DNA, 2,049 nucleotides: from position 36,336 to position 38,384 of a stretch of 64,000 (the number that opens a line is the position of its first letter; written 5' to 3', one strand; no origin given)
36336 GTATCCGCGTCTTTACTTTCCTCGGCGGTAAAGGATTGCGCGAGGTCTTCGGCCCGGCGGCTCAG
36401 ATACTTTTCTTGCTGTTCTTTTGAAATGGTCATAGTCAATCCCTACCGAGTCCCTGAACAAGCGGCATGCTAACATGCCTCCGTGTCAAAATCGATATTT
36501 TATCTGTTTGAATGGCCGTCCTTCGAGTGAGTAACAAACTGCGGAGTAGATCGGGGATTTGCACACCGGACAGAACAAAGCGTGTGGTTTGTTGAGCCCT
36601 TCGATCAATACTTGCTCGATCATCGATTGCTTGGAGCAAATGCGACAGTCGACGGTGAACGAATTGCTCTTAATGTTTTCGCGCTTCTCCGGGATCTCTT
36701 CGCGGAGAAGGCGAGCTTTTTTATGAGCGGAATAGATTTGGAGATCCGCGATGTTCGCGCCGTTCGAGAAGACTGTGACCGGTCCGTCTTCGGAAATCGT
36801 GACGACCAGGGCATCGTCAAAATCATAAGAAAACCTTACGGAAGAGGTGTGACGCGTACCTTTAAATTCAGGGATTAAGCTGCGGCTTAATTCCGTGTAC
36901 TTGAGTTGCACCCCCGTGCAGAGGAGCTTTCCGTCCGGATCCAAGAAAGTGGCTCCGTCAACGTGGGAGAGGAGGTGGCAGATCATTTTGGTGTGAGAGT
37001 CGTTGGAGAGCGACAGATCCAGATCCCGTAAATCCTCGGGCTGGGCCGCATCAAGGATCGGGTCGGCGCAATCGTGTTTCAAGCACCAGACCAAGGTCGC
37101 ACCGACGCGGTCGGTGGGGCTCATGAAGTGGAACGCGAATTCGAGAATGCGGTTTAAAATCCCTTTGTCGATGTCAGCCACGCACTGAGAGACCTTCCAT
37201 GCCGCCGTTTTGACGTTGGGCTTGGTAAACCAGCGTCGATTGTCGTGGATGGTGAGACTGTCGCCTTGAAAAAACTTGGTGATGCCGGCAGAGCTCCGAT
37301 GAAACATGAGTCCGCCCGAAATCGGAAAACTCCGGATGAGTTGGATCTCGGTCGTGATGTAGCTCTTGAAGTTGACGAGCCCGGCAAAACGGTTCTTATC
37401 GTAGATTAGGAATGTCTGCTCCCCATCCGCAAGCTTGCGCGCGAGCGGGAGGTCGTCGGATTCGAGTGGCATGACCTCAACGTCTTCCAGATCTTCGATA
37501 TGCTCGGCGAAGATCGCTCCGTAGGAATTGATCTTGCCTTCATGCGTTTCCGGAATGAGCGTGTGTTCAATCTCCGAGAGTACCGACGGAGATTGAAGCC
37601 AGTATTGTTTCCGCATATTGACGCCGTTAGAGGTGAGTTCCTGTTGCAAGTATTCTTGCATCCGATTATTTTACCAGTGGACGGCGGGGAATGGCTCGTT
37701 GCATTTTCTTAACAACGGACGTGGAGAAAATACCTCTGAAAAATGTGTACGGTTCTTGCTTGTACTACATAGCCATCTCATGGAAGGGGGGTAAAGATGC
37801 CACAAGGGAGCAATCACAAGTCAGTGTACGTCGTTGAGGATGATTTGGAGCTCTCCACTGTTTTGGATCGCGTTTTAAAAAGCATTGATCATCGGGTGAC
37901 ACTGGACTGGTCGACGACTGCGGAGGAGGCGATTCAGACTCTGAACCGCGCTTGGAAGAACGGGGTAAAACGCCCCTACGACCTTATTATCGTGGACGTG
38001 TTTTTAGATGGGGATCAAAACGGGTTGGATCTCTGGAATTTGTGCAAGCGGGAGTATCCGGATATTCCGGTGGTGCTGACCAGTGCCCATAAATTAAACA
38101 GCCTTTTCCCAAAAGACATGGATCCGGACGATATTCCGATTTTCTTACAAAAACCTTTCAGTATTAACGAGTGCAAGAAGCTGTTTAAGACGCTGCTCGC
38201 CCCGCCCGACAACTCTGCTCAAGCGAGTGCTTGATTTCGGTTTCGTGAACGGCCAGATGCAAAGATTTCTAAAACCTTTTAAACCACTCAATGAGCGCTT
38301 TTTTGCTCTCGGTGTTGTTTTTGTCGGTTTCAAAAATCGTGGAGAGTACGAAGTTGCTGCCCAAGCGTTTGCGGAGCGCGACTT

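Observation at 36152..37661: Atypical diadenylate-cyclase-fold protein (degenerate RHR motif, Zn-ribbon tail) in an apparent operon with an Hpt protein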

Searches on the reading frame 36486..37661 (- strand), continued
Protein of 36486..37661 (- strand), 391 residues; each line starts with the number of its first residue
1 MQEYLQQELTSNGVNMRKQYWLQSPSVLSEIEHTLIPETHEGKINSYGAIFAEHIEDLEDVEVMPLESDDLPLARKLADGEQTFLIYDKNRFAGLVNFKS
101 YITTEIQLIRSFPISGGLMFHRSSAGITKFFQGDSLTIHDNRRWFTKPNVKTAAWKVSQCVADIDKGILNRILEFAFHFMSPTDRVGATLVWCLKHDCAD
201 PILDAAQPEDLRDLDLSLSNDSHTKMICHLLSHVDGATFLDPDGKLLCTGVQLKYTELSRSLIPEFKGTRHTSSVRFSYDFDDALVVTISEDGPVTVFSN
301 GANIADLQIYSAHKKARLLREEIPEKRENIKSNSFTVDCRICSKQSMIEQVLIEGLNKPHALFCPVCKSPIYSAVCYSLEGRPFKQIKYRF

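Call 40: find_encoding_contigs(protein=P0015, flank=6000, max_places=1)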
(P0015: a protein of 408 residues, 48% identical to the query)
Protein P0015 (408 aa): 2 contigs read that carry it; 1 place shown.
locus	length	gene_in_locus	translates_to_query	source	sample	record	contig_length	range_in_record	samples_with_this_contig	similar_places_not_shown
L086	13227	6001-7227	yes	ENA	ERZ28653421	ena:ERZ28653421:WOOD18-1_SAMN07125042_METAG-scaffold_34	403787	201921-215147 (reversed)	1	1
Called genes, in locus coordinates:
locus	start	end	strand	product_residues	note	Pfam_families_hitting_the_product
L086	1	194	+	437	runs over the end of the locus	PF01075:Glyco_transf_9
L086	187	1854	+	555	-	PF03901:Glyco_transf_22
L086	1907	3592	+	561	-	PF09852:DUF2079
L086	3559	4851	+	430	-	PF02450:LCAT, PF12697:Abhydrolase_6 (weak)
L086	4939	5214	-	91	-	PF05532:CsbD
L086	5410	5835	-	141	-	PF00072:Response_reg (weak)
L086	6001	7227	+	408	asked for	PF21753:DACNK, PF02457:DAC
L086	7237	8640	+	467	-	-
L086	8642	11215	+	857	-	PF00512:HisKA, PF02518:HATPase_c, PF00072:Response_reg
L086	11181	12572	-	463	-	PF00072:Response_reg, PF00158:Sigma54_activat, PF14532:Sigma54_activ_2, PF00004:AAA (faint), PF07728:AAA_5 (weak), PF25601:AAA_lid_14, PF02954:HTH_8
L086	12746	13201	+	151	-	PF00072:Response_reg (weak)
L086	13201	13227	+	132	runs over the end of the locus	PF00072:Response_reg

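Call 41: find_encoding_contigs(protein=P0044, flank=6000, max_places=1)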
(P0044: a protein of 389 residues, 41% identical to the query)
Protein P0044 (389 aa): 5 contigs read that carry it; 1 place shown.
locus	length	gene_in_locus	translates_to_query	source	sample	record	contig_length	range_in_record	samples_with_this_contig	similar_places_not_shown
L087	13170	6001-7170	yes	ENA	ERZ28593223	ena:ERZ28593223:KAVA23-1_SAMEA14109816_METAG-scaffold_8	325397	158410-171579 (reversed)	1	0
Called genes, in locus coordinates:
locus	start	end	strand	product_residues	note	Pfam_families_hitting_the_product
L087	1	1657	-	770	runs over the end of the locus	PF14841:FliG_M (weak), PF01706:FliG_C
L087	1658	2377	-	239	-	-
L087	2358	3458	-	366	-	-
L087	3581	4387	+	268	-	-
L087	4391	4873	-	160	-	PF00210:Ferritin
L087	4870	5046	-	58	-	-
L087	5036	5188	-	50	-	-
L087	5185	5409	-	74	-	-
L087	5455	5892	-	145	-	PF00072:Response_reg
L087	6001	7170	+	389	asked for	PF21753:DACNK, PF02457:DAC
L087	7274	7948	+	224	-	PF00072:Response_reg, PF00486:Trans_reg_C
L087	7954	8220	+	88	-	PF01627:Hpt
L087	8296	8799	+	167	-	PF00072:Response_reg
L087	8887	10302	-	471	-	PF00072:Response_reg, PF00158:Sigma54_activat, PF14532:Sigma54_activ_2, PF25601:AAA_lid_14, PF02954:HTH_8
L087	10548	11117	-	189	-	PF22769:DCD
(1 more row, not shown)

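Call 42: find_encoding_contigs(protein=P0050, flank=6000, max_places=1)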
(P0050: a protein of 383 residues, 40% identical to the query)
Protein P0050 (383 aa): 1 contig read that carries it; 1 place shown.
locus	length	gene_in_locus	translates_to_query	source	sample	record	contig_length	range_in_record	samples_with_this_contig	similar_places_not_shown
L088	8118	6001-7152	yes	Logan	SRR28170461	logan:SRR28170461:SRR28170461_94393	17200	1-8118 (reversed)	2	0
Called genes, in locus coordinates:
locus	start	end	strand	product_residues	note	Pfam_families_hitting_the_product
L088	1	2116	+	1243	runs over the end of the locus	-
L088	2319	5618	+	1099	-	PF13855:LRR_8, PF13855:LRR_8, PF23598:LRR_14, PF00025:Arf, PF00071:Ras, PF08477:Roc, PF16095:COR-A, PF25497:COR-B, +5 more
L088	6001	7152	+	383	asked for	PF21753:DACNK, PF02457:DAC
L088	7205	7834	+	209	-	-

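Call 65: find_related_loci(query=window:36486-37661:-, collection=metagenome_contigs, flank=5000)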
Query window:36486-37661:- (391 aa) in metagenome_contigs; peptide patterns used: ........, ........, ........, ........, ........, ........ (x = any residue, [..] = any of these).
56 stretches matched a pattern, but none encodes a relative of the query by tblastn (E <= 1e-3).

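Call 67: find_related_loci(query=A4, collection=metagenome_contigs, flank=5000)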
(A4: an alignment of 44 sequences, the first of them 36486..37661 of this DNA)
Query A4 (391 aa) in metagenome_contigs; peptide patterns used: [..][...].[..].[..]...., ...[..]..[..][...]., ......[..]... (x = any residue, [..] = any of these).
492 stretches matched a pattern; 77 encode a relative of the query (tblastn E <= 1e-3); 77 distinct loci.
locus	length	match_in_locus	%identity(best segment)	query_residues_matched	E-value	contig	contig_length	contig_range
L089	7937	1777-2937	62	1-387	1e-167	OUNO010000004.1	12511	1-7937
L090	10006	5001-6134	61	1-387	2e-163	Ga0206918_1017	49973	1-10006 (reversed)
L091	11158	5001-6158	53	1-386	2e-142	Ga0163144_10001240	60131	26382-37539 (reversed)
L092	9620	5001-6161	52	1-387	2e-132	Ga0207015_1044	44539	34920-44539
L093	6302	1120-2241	50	5-385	5e-130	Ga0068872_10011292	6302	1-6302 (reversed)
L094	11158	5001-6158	46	1-386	2e-116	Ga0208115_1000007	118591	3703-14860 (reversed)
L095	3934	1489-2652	45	1-388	7e-114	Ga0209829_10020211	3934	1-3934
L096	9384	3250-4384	46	1-387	3e-97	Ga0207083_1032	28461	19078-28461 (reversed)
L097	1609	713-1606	40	2-305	1e-83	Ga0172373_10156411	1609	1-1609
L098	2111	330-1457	34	14-388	5e-75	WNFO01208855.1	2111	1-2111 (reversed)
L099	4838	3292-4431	34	3-385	3e-72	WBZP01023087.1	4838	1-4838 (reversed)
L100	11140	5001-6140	36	4-379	7e-66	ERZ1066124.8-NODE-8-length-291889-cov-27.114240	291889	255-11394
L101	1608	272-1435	32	3-387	1e-68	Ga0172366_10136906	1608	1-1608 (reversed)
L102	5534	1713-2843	34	4-380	3e-63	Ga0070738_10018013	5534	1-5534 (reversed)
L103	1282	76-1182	34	4-373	1e-66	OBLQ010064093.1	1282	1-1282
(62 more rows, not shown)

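Call 70: find_encoding_contigs(protein=P0009, flank=5000, max_places=1)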
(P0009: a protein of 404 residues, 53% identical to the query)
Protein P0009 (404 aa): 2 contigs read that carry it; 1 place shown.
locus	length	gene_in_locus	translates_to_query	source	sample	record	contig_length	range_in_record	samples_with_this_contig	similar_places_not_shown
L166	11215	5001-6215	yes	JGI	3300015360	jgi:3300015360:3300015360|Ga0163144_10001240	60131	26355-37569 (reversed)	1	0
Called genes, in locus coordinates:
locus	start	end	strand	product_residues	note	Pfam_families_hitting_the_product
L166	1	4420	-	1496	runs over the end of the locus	PF00310:GATase_2, PF04898:Glu_syn_central, PF01645:Glu_synthase, PF01493:GXGXG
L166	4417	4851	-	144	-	PF04315:EpmC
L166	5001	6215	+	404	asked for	PF21753:DACNK, PF02457:DAC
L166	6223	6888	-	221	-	-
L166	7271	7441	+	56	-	-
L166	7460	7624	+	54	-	-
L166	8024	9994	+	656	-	PF01204:Trehalase, PF22422:MGH1-like_GH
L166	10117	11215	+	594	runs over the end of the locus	-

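Call 71: find_encoding_contigs(protein=P0061, flank=5000, max_places=1)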
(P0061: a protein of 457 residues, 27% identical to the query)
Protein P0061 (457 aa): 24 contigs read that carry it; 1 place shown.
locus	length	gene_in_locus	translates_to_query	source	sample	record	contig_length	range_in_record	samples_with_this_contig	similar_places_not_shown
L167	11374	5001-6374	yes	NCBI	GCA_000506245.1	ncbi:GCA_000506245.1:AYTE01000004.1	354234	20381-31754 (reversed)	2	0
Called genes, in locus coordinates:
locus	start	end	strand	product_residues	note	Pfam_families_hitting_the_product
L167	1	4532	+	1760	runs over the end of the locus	PF28553:WH_1, PF28554:DUF8437, PF00176:SNF2-rel_dom (faint), PF00270:DEAD (faint), PF04851:ResIII, PF28555:Helicase_dom, PF00271:Helicase_C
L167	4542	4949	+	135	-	-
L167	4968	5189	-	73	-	-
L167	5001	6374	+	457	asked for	PF21753:DACNK, PF02457:DAC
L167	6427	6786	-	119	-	-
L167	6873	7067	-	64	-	-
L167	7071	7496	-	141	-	-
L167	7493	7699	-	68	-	PF07927:HicA_toxin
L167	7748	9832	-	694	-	PF07693:KAP_NTPase, PF13401:AAA_22 (faint)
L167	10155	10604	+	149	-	PF05713:MobC (faint)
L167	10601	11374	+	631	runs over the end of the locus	PF03432:Relaxase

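Call 72: search_protein_families(library=padloc, proteins=[window:36486-37661:-, P0061, P0060, P0051], max_evalue=0.01)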
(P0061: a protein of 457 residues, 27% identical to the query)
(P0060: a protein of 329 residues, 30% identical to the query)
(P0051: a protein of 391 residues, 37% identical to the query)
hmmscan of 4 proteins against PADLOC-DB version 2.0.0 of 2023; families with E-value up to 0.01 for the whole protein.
window:36486-37661:- (391 aa): 0 families

P0061 (457 aa): 0 families

P0060 (329 aa): 0 families

P0051 (391 aa): 0 families

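Call 80: search_protein_families(library=pfam, proteins=[L002:7451-7801:+, L085:7202-7480:-, L086:7237-8640:+, L088:7205-7834:+, L166:6223-6888:-], max_evalue=10)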
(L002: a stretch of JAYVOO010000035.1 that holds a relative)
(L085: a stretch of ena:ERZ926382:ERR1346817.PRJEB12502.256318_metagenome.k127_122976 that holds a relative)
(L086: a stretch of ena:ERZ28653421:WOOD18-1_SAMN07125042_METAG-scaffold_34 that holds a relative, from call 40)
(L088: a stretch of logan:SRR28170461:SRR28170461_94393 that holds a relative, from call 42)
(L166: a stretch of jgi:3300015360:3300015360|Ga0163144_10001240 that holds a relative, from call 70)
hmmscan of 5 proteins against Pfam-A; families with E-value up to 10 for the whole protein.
L002:7451-7801:+ (116 aa): 0 families

L085:7202-7480:- (92 aa): 0 families

L086:7237-8640:+ (467 aa): 0 families

L088:7205-7834:+ (209 aa): 0 families

L166:6223-6888:- (221 aa): 1 family
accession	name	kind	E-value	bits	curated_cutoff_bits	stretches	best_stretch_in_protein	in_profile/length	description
PF04422.18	FrhB_FdhB_N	-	0.041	14.5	22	1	192-212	9-29/78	Coenzyme F420 hydrogenase/dehydrogenase, beta subunit N-term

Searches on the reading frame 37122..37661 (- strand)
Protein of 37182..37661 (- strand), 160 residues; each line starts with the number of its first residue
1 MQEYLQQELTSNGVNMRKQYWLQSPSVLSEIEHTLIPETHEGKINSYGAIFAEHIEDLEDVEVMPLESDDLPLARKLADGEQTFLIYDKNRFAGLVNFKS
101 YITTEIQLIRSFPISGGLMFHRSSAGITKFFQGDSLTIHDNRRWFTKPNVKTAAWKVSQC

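Call 58: predict_structure(alignment_id=A3)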
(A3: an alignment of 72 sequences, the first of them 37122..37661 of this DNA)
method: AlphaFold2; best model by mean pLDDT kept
length: 180 residues; sequences in the alignment: 72
mean_pLDDT: 93.3   pTM: 0.86
mean pLDDT of the five models: 93.3, 92.9, 92.2, 91.7, 90.8
residues with pLDDT >= 90: 146; 70-90: 34; 50-70: 0; < 50: 0
segments of 3 or more residues with pLDDT < 50: none
pLDDT, mean of each block of 10 residues (from residue 1): 92 94 96 92 93 95 97 96 97 97 91 93 94 94 90 89 92 86
secondary structure, 60 per line:
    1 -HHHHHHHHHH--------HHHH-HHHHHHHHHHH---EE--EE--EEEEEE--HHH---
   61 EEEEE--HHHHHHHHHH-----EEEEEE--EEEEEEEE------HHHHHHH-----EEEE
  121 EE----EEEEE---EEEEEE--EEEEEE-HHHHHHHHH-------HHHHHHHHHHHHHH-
elements in order: H2-11 H20-23 H25-35 E47-52 E61-65 H68-77 E83-88 E91-98 H105-111 E117-122 E127-131 E135-140 E143-148 H150-158 H166-179

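Call 60: fold_search(model_id=the predicted structure, library=pdb)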
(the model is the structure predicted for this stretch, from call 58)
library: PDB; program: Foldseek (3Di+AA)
matches with E <= 10: 303; with E <= 0.001: 0
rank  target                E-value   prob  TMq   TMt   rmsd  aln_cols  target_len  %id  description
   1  9y4s_H                3.7e-02  0.89  0.41  0.25  10.4       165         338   13  Crystal structure of DNA integrity scanning protein (DisA) from Mycobacterium tuberculosis in complex with cyclic di-A (released 2025-09-17)
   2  9y4s_D                5.2e-02  0.80  0.39  0.23  10.4       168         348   11  Crystal structure of DNA integrity scanning protein (DisA) from Mycobacterium tuberculosis in complex with cyclic di-A (released 2025-09-17)
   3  3c1y_A                5.9e-02  0.44  0.30  0.19  12.1       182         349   13  Structure of bacterial DNA damage sensor protein with co-purified and co-crystallized ligand (released 2008-05-06)
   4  9y9y_D                7.0e-02  0.82  0.35  0.20  10.3       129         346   12  Crystal structure of DNA integrity scanning protein DisA from Mycobacterium tuberculosis in complex with cyclic di-AMP (released 2025-09-24)
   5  9y9y_H                7.4e-02  0.80  0.41  0.37  10.2       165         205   13  Crystal structure of DNA integrity scanning protein DisA from Mycobacterium tuberculosis in complex with cyclic di-AMP (released 2025-09-24)
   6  9y4s_G                7.9e-02  0.80  0.41  0.25  10.2       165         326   13  Crystal structure of DNA integrity scanning protein (DisA) from Mycobacterium tuberculosis in complex with cyclic di-A (released 2025-09-17)
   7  3uuw_A                8.4e-02  0.18  0.21  0.14  12.5       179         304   12  1.63 Angstrom Resolution Crystal Structure of Dehydrogenase (MviM) from Clostridium difficile. (released 2011-12-21)
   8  3uuw_B                1.2e-01  0.15  0.21  0.14  12.7       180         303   12  1.63 Angstrom Resolution Crystal Structure of Dehydrogenase (MviM) from Clostridium difficile. (released 2011-12-21)
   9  4yxm_A                1.3e-01  0.44  0.33  0.20  12.0       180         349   13  Structure of Thermotoga maritima DisA D75N mutant with reaction product c-di-AMP (released 2015-06-03)
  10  5b3v_B                1.3e-01  0.13  0.21  0.14  17.8       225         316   10  Crystal structure of biliverdin reductase in complex with biliverdin and NADP+ from Synechocystis sp. PCC 6803 (released 2017-02-15)
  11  1gx3_A                1.4e-01  0.16  0.18  0.13  11.1       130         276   11  M. smegmatis arylamine N-acetyl transferase (released 2002-06-13)
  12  4bgf_A                1.5e-01  0.33  0.18  0.13  10.8       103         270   17  The 3D-structure of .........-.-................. from M. tuberculosis (released 2013-07-24)
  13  2vfb                  1.9e-01  0.35  0.18  0.13  10.9       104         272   14  The structure of Mycobacterium marinum arylamine N-acetyltransferase (released 2007-12-18)
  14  4bgf_F                2.0e-01  0.28  0.18  0.13  10.7       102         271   18  The 3D-structure of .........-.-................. from M. tuberculosis (released 2013-07-24)
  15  1e2t_A                2.4e-01  0.14  0.18  0.14  10.8       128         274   10  Arylamine N-acetyltransferase (NAT) from Salmonella typhimurium (released 2000-07-07)
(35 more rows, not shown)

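Call 78: search_protein_representatives(protein=window:37182-37661:-)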
Query: 160 residues. Proteins with E-value up to 0.001 (for the whole library): 95; up to 1e-10: 24; up to 1e-30: 7. The best 95 are listed.
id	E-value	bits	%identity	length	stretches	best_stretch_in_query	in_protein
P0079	1.8e-53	197.0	83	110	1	1-110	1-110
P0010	3.6e-50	186.3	52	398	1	1-160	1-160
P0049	1.2e-48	181.4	48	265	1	2-160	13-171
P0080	1.3e-44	168.3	48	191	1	2-160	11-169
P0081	1.7e-36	141.9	42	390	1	3-160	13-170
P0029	3.0e-36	141.1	44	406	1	1-160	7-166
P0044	8.3e-34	133.2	40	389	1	5-160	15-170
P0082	2.4e-27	112.2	41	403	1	11-160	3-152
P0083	1.8e-26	109.3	53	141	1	68-160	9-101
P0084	2.8e-25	105.5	37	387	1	5-159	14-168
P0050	9.3e-18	81.0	39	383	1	6-160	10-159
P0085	8.7e-16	74.6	40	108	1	1-101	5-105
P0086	1.0e-14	71.2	32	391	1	4-153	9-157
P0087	1.9e-14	70.3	32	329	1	5-153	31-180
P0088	5.0e-14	68.9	32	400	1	5-152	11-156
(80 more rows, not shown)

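Call 80: search_protein_families(library=pfam, proteins=[window:37182-37661:-], max_evalue=10)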
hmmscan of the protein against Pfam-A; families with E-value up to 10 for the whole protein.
window:37182-37661:- (160 aa): 1 family
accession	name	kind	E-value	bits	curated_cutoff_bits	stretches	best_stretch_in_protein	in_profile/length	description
PF21753.2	DACNK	-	1.7e-15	57.5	27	1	6-148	3-146/146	Probable sensor domain DACNK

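Call 93: search_solved_structures(query=A5, max_evalue=10, show_alignments=3)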
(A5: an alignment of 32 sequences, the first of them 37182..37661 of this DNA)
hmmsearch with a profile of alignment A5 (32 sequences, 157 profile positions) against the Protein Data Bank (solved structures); distinct sequences matched with E-value up to 10: 2.
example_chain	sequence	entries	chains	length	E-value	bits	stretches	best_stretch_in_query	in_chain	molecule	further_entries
7obn_A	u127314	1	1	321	1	12.2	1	25-109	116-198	DNA ligase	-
2ich_A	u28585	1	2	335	2.1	11.2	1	114-143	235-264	Putative AttH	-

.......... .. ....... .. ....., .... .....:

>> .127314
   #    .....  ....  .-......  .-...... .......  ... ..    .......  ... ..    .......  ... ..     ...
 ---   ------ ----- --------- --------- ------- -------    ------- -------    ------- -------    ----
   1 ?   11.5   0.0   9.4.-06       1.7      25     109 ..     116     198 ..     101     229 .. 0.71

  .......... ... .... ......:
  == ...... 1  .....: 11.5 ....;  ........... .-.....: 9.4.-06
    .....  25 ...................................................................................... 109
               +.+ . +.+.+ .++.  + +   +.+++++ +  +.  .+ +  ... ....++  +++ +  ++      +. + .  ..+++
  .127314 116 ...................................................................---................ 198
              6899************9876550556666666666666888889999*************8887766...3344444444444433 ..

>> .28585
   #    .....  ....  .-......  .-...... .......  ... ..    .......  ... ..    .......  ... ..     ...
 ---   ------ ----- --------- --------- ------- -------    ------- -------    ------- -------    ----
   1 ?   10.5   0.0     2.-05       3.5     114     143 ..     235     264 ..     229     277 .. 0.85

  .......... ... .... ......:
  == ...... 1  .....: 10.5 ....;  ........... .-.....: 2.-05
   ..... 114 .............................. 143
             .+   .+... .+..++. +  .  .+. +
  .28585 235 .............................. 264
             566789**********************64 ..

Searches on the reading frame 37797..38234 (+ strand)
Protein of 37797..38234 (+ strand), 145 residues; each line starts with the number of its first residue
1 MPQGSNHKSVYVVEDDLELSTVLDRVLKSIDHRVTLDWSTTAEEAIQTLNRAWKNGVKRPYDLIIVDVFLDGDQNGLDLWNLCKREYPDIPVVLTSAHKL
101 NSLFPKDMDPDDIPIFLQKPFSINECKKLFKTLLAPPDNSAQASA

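Call 3: search_protein_families(library=pfam, proteins=[window:37797-38234:+], max_evalue=1)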
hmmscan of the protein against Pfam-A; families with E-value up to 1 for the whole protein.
window:37797-38234:+ (145 aa): 1 family
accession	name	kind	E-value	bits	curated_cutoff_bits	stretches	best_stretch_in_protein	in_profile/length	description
PF00072.30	Response_reg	-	3.2e-10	40.6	30.2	1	10-128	1-108/111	Response regulator receiver domain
